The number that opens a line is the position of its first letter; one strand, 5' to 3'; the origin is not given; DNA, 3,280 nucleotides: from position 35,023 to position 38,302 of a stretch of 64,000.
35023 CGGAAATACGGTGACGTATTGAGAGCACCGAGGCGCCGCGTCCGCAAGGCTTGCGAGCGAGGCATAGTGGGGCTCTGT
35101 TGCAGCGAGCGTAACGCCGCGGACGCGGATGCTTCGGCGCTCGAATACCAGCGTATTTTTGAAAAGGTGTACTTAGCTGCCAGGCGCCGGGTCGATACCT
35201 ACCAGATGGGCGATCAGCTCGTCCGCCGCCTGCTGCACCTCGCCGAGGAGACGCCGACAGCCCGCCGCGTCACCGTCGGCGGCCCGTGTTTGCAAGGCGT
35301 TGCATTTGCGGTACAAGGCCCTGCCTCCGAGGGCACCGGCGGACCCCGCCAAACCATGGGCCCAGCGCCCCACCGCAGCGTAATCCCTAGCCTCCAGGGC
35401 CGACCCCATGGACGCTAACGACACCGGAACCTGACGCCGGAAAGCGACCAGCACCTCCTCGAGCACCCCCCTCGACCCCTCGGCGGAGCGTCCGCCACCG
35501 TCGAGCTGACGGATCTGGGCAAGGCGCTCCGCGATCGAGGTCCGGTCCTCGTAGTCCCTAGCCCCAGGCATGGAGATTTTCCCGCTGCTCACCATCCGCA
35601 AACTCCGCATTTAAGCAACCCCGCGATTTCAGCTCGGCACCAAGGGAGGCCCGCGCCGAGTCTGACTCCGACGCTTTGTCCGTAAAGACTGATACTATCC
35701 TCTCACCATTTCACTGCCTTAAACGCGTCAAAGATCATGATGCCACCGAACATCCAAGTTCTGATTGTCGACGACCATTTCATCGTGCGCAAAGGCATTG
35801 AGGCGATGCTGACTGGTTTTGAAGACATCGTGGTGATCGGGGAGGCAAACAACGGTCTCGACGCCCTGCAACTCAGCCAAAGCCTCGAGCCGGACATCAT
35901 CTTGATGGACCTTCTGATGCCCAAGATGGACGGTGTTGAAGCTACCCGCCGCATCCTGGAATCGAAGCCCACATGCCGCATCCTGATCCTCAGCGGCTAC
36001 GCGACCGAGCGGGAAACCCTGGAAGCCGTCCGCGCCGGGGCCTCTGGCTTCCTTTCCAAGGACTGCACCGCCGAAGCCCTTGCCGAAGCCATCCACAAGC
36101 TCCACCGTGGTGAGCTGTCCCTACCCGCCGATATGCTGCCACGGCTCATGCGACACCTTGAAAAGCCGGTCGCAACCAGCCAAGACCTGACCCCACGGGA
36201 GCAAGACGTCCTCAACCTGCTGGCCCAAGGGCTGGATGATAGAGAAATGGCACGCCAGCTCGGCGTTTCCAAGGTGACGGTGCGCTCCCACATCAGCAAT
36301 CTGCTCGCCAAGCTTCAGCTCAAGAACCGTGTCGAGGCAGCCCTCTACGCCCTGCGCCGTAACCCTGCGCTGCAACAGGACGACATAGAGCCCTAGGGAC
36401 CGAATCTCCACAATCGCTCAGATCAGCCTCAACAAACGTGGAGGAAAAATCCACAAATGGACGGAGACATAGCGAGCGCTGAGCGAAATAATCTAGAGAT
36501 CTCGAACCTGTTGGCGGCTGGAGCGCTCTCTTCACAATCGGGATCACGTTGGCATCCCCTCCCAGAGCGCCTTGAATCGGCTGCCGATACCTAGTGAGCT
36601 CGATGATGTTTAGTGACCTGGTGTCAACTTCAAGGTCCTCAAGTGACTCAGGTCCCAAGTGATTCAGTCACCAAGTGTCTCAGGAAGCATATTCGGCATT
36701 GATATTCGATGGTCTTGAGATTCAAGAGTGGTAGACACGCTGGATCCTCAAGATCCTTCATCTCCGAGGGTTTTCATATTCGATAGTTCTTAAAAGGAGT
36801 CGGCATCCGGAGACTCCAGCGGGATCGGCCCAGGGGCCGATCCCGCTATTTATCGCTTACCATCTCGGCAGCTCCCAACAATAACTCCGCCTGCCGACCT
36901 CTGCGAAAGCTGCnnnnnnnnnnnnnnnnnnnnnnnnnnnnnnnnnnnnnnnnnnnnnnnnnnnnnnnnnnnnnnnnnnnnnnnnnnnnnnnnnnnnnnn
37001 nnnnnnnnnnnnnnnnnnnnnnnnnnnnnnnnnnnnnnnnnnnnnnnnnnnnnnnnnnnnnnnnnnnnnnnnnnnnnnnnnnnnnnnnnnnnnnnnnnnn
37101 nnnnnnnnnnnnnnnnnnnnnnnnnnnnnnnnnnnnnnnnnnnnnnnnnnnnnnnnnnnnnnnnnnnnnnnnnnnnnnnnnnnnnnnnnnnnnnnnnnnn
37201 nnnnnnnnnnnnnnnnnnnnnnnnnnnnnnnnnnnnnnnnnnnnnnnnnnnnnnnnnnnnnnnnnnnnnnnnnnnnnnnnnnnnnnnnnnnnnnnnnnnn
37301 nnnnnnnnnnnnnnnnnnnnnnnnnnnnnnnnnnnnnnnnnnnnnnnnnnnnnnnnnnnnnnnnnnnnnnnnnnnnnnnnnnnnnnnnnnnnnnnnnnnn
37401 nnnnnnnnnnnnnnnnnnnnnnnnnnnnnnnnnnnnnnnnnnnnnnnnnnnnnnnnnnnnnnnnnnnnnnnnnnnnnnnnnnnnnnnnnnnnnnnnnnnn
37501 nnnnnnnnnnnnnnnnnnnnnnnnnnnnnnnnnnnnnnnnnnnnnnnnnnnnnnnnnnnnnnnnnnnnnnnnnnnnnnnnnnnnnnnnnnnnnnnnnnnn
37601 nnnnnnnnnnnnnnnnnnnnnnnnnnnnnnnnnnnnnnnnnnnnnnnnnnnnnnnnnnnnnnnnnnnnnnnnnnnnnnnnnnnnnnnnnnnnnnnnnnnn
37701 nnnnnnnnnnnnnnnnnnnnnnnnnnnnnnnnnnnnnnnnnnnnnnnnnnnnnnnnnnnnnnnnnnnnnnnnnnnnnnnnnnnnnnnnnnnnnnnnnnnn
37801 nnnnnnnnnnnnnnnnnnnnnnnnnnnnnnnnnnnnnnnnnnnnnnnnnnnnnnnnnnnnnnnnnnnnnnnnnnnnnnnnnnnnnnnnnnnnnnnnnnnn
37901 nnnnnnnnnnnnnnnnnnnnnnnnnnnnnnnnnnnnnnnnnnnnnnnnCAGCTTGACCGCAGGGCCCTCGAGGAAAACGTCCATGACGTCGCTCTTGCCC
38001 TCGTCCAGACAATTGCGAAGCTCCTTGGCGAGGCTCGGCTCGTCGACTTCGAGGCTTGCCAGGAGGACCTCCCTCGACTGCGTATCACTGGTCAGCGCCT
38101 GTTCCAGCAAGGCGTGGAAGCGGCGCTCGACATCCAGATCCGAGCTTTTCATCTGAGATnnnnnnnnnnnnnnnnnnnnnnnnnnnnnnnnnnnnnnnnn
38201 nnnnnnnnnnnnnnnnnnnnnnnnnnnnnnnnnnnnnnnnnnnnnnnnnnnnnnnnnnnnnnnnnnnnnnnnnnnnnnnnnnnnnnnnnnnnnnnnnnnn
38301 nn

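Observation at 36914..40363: ECF sigma / RskA-like anti-sigma / second ECF sigma / Ser-Thr kinase homolog lacking the catalytic Asp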

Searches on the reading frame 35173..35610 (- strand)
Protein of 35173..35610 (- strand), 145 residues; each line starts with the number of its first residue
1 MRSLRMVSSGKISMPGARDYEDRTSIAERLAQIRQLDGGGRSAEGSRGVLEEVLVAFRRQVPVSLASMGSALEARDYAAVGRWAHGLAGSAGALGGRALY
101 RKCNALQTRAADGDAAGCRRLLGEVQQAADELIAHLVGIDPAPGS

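Call 24: search_protein_families(library=pfam, proteins=[window:35173-35610:-], max_evalue=0.001)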
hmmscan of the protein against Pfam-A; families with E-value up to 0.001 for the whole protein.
window:35173-35610:- (145 aa): 1 family
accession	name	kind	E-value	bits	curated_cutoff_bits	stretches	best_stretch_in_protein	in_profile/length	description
PF01627.28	Hpt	-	5.4e-10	39.8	24.6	1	52-133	1-82/84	Hpt domain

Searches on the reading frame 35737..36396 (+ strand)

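Call 24: search_protein_families(library=pfam, proteins=[window:35737-36396:+], max_evalue=0.001)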
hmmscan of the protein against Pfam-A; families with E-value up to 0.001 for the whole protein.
window:35737-36396:+ (219 aa): 4 families
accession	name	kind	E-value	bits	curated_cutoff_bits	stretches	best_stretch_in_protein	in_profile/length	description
PF00072.30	Response_reg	-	6.7e-29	100.7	30.2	1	8-119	1-110/111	Response regulator receiver domain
PF00196.25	GerE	-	4.3e-18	65.1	23.5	1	150-205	2-57/57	Bacterial regulatory proteins, luxR family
PF08281.18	Sigma70_r4_2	-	2.4e-06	27.5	25.7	1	151-193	11-54/54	Sigma-70, region 4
PF04545.22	Sigma70_r4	-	0.00028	20.8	24.1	1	150-194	4-49/50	Sigma-70, region 4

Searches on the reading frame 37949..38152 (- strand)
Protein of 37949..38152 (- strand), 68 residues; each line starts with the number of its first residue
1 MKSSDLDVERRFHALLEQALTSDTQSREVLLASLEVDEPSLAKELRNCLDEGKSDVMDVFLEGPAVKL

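Call 49: search_protein_families(library=pfam, proteins=[window:37949-38152:-], max_evalue=10)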
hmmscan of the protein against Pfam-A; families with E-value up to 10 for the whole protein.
seq(68 aa): 1 family
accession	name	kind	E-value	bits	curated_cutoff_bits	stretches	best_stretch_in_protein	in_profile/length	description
PF01903.22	CbiX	-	0.015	16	22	1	5-57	5-56/106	CbiX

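Call 86: predict_structure(alignment_id=A8)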
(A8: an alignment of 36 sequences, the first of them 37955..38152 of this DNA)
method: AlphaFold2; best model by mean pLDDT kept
length: 66 residues; sequences in the alignment: 36
mean_pLDDT: 78.7   pTM: 0.57
mean pLDDT of the five models: 78.7, 77.6, 77.4, 75.8, 75.6
residues with pLDDT >= 90: 30; 70-90: 16; 50-70: 15; < 50: 5
segments of 3 or more residues with pLDDT < 50: none
pLDDT, mean of each block of 10 residues (from residue 1): 73 91 90 92 89 55 51
secondary structure, 60 per line:
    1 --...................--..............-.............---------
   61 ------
elements in order: H3-21 H24-37 H39-51
